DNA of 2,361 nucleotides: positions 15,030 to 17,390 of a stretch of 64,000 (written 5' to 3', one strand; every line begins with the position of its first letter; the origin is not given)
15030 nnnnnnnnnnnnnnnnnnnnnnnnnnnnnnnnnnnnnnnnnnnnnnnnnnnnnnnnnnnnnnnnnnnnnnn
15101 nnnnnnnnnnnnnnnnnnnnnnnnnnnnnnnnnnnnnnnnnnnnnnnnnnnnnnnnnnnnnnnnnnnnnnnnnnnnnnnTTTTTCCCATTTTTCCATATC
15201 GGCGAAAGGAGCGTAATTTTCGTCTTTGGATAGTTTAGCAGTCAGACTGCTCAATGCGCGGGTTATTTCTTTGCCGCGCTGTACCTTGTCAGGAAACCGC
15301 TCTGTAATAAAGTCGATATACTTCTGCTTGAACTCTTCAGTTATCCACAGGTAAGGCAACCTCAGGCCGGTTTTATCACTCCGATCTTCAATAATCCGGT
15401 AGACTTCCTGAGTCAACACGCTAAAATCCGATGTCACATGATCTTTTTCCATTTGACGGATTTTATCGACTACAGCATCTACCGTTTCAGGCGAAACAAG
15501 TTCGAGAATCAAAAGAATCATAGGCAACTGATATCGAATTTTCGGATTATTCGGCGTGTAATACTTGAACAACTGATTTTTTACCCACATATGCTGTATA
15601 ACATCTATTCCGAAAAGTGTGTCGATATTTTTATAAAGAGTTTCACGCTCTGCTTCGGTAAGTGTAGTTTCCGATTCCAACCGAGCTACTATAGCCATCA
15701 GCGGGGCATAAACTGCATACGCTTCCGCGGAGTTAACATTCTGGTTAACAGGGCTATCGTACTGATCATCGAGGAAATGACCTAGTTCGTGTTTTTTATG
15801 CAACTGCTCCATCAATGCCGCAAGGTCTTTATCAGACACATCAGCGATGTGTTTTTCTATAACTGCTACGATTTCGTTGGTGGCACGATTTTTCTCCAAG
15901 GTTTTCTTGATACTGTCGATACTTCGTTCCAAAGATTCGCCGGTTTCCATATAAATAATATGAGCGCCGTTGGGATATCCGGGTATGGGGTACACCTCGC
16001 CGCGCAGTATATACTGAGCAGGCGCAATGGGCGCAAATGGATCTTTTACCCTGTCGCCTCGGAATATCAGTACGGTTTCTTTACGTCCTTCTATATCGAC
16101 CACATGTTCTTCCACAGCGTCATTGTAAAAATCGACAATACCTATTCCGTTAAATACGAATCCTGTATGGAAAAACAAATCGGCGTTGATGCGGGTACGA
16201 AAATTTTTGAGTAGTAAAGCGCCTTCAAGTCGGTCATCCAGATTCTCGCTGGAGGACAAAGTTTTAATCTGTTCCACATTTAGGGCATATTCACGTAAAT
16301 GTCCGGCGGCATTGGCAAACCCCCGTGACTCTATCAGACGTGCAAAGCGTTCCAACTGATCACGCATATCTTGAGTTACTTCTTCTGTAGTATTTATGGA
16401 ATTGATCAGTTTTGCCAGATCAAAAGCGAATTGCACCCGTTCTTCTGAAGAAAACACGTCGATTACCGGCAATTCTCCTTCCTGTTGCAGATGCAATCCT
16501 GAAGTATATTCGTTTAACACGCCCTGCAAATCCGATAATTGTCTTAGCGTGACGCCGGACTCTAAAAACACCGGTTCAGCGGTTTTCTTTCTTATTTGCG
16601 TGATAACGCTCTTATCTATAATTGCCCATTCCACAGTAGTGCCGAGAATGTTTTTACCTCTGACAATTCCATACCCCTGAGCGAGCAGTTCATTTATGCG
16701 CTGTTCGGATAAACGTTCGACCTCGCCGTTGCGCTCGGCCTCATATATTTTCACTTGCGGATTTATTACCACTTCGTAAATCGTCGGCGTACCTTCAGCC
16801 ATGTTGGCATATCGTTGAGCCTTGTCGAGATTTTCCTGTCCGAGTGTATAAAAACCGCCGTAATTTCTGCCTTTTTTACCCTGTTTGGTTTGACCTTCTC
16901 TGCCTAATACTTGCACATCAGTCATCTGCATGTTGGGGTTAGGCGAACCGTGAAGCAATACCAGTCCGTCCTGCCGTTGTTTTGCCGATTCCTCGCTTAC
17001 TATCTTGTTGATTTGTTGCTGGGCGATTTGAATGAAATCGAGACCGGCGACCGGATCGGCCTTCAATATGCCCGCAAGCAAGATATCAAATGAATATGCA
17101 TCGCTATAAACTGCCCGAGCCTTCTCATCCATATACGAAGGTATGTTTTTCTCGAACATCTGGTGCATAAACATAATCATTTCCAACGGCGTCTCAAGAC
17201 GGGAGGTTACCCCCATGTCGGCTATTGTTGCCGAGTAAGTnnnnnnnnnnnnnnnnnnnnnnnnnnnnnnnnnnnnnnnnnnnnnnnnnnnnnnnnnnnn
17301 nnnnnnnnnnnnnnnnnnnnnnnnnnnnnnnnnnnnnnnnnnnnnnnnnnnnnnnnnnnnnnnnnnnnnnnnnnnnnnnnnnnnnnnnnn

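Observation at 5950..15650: Three tandem ~1,060-aa modules (A family) inside the giant protein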

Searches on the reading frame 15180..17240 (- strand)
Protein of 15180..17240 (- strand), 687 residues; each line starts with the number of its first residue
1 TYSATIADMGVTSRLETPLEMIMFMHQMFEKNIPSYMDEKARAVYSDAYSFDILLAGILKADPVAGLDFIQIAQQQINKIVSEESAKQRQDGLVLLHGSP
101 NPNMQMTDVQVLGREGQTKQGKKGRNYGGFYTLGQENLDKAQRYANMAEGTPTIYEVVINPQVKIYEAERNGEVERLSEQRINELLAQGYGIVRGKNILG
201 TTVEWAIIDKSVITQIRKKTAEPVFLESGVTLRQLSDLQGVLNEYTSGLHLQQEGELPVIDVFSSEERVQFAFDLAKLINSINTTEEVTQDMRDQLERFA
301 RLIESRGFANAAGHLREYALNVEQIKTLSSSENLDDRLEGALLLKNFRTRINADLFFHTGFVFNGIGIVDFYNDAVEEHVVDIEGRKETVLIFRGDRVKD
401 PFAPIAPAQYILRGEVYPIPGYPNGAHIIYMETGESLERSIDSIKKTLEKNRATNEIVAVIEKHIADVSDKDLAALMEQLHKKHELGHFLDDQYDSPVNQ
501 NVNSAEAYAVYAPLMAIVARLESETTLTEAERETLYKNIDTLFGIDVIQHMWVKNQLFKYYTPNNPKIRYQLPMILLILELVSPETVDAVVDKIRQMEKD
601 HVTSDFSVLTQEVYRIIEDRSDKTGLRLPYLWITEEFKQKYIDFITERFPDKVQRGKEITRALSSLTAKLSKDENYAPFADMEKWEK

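Call 9: search_protein_families(library=pfam, proteins=[window:15180-17240:-], max_evalue=0.1)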
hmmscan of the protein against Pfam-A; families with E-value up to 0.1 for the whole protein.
window:15180-17240:- (687 aa): 2 families
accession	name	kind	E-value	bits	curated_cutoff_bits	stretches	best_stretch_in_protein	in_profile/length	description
PF20698.3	PIN-TPR-GreABC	-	0.011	16.5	27.8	0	421-467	52-94/138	PIN domain associated with the TPR-GreAB-C-PIN system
PF16501.10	SCAPER_N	-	0.086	13.3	25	0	435-486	20-69/98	S phase cyclin A-associated protein in the endoplasmic reticulum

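Call 27: search_protein_families(library=ncbifam, proteins=[window:15180-17240:-], max_evalue=0.1)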
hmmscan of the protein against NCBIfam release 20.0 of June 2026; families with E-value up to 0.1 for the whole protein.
window:15180-17240:- (687 aa): 1 family
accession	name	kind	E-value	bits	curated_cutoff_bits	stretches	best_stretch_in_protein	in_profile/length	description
NF007639.2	PRK10306.1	equivalog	0.082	12.3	300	0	211-246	29-64/214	metal-binding protein ZinT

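Call 80: search_protein_families(library=padloc, proteins=[window:15180-17240:-], max_evalue=0.01)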
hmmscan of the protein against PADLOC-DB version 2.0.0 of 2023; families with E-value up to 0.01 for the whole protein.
window:15180-17240:- (687 aa): 0 families
